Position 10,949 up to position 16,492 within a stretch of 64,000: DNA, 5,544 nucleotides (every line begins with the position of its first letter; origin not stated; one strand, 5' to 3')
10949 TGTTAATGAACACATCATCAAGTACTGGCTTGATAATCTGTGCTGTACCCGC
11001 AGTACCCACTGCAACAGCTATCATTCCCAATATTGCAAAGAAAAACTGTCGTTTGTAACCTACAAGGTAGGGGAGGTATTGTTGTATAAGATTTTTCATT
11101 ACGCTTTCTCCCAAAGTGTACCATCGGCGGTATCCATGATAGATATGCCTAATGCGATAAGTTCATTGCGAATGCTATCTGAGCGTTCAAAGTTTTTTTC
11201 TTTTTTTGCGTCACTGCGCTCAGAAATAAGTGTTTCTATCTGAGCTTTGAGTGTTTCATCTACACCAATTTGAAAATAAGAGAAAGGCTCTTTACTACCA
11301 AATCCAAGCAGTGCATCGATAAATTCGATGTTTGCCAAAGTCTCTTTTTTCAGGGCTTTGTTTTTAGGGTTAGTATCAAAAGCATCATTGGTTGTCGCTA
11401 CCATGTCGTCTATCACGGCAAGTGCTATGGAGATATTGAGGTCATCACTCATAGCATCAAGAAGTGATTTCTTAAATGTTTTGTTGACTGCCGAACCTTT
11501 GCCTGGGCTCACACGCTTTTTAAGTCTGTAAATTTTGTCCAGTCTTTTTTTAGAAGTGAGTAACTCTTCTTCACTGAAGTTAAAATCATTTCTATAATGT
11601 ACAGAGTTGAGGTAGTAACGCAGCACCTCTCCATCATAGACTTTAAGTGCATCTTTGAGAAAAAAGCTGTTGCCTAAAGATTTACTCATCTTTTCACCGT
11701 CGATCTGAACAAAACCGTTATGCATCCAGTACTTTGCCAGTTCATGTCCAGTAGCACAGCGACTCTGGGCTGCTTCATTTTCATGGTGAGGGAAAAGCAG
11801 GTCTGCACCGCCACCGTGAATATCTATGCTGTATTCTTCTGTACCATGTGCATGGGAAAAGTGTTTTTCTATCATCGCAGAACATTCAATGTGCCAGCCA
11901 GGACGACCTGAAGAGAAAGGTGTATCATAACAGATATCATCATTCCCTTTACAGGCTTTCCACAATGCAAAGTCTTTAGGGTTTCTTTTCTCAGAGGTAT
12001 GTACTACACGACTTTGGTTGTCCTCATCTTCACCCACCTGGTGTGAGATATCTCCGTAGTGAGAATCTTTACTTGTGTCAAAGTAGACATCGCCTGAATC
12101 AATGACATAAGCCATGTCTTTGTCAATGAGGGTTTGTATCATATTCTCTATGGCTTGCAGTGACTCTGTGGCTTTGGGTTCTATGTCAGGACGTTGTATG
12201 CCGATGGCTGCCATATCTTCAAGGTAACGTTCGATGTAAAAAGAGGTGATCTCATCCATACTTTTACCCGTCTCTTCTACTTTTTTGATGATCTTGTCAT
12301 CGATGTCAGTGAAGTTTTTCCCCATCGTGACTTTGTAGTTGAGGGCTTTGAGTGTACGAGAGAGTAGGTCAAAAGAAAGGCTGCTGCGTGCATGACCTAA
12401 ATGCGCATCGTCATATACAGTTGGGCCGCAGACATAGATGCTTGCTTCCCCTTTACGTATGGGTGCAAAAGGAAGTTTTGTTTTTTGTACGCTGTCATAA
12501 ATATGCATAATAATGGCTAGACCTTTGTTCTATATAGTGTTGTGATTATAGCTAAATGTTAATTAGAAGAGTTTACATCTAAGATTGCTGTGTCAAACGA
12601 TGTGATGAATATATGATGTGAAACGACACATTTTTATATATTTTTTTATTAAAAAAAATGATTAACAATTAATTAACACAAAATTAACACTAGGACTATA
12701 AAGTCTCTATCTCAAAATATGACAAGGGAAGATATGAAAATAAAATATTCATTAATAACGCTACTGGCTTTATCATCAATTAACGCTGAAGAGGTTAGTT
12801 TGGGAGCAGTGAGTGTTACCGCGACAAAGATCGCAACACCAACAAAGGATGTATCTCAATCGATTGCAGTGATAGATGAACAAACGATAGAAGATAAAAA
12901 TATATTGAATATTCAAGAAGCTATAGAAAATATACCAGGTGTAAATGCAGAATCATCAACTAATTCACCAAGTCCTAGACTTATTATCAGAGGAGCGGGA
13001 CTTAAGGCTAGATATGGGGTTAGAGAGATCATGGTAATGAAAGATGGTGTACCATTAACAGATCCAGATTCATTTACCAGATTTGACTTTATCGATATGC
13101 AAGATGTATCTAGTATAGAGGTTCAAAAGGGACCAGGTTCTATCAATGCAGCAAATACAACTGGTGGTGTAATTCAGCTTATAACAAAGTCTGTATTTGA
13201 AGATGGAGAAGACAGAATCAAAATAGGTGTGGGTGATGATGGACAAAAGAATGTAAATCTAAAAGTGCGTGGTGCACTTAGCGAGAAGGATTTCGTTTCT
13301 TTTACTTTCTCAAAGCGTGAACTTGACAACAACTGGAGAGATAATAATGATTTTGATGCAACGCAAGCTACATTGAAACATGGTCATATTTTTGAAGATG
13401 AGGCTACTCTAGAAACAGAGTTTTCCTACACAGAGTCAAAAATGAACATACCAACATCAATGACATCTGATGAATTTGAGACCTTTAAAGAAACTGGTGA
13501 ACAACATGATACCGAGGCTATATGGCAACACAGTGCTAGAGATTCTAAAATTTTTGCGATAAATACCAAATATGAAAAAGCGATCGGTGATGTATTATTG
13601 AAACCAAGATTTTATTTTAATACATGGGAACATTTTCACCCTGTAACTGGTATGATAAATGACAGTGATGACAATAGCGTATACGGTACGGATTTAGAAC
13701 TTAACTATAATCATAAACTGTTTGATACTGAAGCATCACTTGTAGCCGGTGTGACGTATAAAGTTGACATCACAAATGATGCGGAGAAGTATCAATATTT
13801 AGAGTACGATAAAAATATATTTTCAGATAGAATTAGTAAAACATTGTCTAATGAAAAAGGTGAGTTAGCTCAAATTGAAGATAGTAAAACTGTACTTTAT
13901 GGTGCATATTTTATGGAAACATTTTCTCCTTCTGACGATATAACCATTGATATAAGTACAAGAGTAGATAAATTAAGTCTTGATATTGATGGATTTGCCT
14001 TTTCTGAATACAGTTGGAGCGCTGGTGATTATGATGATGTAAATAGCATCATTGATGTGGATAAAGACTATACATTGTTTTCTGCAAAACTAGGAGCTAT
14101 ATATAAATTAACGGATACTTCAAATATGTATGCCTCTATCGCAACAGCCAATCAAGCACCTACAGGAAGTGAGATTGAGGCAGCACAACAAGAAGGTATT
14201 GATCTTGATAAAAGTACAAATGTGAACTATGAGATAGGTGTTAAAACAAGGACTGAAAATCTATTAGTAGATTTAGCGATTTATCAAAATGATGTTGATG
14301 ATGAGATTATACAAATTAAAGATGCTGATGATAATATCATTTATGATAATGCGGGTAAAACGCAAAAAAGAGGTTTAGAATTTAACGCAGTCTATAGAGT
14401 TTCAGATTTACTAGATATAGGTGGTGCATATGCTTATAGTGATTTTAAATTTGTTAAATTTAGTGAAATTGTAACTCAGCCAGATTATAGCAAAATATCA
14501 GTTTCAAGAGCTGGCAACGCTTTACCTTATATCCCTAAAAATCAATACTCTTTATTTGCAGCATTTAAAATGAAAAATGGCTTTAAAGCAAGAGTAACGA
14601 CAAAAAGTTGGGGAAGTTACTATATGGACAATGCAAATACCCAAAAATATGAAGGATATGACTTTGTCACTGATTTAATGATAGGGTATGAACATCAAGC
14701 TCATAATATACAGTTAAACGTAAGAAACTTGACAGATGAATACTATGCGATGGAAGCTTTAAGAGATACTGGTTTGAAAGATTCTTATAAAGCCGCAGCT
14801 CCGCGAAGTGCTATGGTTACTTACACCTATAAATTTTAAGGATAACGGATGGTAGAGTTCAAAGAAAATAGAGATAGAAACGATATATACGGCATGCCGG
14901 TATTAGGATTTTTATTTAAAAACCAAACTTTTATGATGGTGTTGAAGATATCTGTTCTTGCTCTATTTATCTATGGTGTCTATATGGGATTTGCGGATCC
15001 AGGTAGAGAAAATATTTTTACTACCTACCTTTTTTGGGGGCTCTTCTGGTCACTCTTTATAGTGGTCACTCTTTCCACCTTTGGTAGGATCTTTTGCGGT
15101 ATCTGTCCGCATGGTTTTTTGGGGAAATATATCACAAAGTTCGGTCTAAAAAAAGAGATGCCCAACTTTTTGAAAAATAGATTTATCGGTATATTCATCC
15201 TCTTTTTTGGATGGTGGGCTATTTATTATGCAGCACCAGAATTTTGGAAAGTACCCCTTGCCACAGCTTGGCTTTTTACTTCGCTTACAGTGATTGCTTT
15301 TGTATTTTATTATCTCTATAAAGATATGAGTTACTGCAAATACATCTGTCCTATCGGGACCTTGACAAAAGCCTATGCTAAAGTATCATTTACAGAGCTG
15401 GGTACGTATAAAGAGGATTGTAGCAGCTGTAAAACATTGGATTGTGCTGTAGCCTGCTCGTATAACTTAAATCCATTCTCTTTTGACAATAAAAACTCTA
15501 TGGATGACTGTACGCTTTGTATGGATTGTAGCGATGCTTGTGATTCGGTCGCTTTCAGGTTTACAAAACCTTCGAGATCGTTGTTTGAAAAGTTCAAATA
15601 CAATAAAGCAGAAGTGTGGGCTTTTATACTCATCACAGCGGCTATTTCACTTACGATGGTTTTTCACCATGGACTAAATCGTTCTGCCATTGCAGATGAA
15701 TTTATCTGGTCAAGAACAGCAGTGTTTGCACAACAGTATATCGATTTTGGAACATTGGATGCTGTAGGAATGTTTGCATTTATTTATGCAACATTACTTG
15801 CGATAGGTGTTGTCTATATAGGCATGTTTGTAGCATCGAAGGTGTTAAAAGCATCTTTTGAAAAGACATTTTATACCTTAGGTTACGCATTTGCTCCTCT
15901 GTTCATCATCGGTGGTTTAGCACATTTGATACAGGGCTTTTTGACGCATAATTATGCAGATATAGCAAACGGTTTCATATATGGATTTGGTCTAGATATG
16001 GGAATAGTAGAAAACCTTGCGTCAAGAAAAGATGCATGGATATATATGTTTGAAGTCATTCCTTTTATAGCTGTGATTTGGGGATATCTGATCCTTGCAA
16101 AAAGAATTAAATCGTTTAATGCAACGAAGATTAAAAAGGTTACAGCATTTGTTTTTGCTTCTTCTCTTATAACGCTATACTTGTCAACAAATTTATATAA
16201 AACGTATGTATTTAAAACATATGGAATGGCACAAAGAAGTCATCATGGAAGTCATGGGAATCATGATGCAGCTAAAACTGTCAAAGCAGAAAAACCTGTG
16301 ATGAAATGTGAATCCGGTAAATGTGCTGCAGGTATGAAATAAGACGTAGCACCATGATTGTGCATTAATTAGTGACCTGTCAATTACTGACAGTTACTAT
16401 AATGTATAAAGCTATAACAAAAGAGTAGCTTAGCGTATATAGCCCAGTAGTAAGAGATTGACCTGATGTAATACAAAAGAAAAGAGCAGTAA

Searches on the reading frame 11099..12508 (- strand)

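Call 13: search_protein_families(library=pfam, proteins=[window:11099-12508:-], max_evalue=0.01)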
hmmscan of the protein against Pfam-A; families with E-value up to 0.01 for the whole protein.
window:11099-12508:- (469 aa): 6 families
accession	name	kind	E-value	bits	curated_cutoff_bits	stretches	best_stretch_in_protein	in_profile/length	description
PF01406.26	tRNA-synt_1e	-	1.4e-120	402.7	27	1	14-320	2-300/301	tRNA synthetases class I (C) catalytic domain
PF09334.17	tRNA-synt_1g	-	4.6e-14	52.4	20.1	2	252-317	306-372/391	tRNA synthetases class I (M)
PF00133.28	tRNA-synt_1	-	4.8e-07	29.3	22.7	1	139-312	252-414/414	tRNA synthetases class I (I, L, M and V)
PF23493.1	CysS_C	-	4.4e-06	27.1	23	1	419-466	3-50/51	Cysteinyl-tRNA ligase anticodon binding domain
PF01921.24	tRNA-synt_1f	-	3.4e-05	23.4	27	1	266-320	274-329/360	tRNA synthetases class I (K)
PF09190.17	DALR_2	-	0.00076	20.4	22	1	351-402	4-54/57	DALR domain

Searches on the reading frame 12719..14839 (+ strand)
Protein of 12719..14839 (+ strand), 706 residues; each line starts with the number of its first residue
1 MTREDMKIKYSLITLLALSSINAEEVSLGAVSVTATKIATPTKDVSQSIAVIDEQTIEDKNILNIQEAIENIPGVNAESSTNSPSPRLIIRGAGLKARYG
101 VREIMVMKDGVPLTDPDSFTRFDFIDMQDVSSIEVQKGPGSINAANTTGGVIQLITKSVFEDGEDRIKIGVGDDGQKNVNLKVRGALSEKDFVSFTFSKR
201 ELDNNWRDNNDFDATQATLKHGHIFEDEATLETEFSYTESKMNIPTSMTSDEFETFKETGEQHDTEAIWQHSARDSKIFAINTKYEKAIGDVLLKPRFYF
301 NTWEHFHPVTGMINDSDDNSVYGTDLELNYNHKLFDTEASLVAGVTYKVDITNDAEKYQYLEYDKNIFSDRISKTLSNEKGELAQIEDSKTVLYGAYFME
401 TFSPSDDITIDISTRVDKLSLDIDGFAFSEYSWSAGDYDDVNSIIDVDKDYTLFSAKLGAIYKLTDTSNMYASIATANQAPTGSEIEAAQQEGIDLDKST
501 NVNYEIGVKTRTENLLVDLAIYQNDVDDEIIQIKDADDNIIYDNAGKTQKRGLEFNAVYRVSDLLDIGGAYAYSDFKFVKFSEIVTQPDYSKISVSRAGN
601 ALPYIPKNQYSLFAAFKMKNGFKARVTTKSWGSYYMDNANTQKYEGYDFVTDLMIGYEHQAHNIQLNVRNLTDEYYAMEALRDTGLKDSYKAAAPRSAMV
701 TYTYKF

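Call 8: search_protein_families(library=pfam, proteins=[window:12719-14839:+])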
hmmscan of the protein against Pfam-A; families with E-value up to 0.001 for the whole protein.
window:12719-14839:+ (706 aa): 2 families
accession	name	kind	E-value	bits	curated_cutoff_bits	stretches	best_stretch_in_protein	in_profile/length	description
PF00593.30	TonB_dep_Rec_b-barrel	-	1.1e-40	141.3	27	1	260-671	58-436/436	TonB dependent receptor-like, beta-barrel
PF07715.20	Plug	-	6.7e-20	72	23.9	1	42-151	2-107/107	TonB-dependent Receptor Plug Domain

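Call 38: search_protein_families(library=ncbifam, proteins=[window:12734-14839:+], max_evalue=0.001)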
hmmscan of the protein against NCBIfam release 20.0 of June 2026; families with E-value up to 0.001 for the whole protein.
window:12734-14839:+ (701 aa): 16 families
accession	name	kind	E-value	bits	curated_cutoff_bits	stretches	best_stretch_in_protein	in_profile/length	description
TIGR01783.1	TonB-siderophor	subfamily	5.4e-54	183.9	223.5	2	317-701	291-649/649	TonB-dependent siderophore receptor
NF041535.1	TonB_rec_PqqU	equivalog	3.2e-40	138.1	1200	1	35-674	11-646/676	TonB-dependent receptor PqqU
TIGR01785.1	TonB-hemin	subfamily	6.9e-29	100.8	316.85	1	24-701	2-677/677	TonB-dependent heme/hemoglobin receptor family protein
NF007349.0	PRK09840.1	equivalog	5.9e-27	94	686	2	388-701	447-760/760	catecholate siderophore receptor Fiu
TIGR01786.1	TonB-hemlactrns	subfamily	2.1e-24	85.9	323.75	2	277-701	314-719/719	TonB-dependent hemoglobin/transferrin/lactoferrin family receptor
NF047944.1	FoxamRcptFoxA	equivalog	1.3e-22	79.9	1300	2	22-192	36-203/697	ferrioxamine B receptor FoxA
NF007926.1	PRK10641.1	equivalog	6.6e-17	61.3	836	2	9-190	9-190/617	TonB-dependent vitamin B12 receptor BtuB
TIGR01779.1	TonB-B12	equivalog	1.1e-15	57.2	599.7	1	6-254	12-267/614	TonB-dependent vitamin B12 receptor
NF007465.0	PRK10044.1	equivalog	2.7e-15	55.6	803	2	27-199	66-234/726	ferrichrome porin FhuA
NF010650.0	PRK14049.1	equivalog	6.2e-14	51.1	904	2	23-191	65-227/729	ferrioxamine B receptor precursor protein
NF053590.1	TonB_dep_TOL0244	equivalog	1.9e-10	40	645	1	23-185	10-172/604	TOL_0244 family TonB-dependent receptor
NF010010.0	PRK13483.1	equivalog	2.9e-10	38.8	927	1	18-238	28-258/660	ligand-gated channel protein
NF052649.1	TonRcptRhtA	equivalog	4.1e-09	35.2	1100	1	18-153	36-166/744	TonB-dependent siderophore receptor RhtA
NF050067.1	TonBEntbctnRecCfrA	equivalog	3e-08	32.4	1200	1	8-160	11-166/698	TonB-dependent ferric enterobactin receptor CfrA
NF010011.0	PRK13484.1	equivalog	3.6e-08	32.1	1197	1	13-167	20-173/682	IreA family TonB-dependent siderophore receptor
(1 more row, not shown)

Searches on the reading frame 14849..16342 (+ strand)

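Call 8: search_protein_families(library=pfam, proteins=[window:14849-16342:+])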
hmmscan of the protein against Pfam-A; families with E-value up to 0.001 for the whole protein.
window:14849-16342:+ (497 aa): 1 family
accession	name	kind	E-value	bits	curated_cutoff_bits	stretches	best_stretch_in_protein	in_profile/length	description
PF12801.12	Fer4_5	-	1.1e-12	48.2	22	2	61-102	3-44/48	4Fe-4S binding domain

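Call 38: search_protein_families(library=ncbifam, proteins=[window:14849-16342:+], max_evalue=0.001)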
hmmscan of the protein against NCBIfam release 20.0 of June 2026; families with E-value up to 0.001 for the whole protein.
window:14849-16342:+ (497 aa): 3 families
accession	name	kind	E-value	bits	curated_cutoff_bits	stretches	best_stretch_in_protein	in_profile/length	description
NF007013.0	PRK09477.1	equivalog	9.4e-08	31.5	234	1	145-240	179-278/286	quinol dehydrogenase ferredoxin subunit NapH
TIGR02163.1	napH_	subfamily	3.8e-06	26.6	213.05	1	144-239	155-254/255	NapH/MauN family ferredoxin-type protein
NF046105.1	TransRegNosR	equivalog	0.00056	18.3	1000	1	140-228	578-662/680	transcriptional regulator NosR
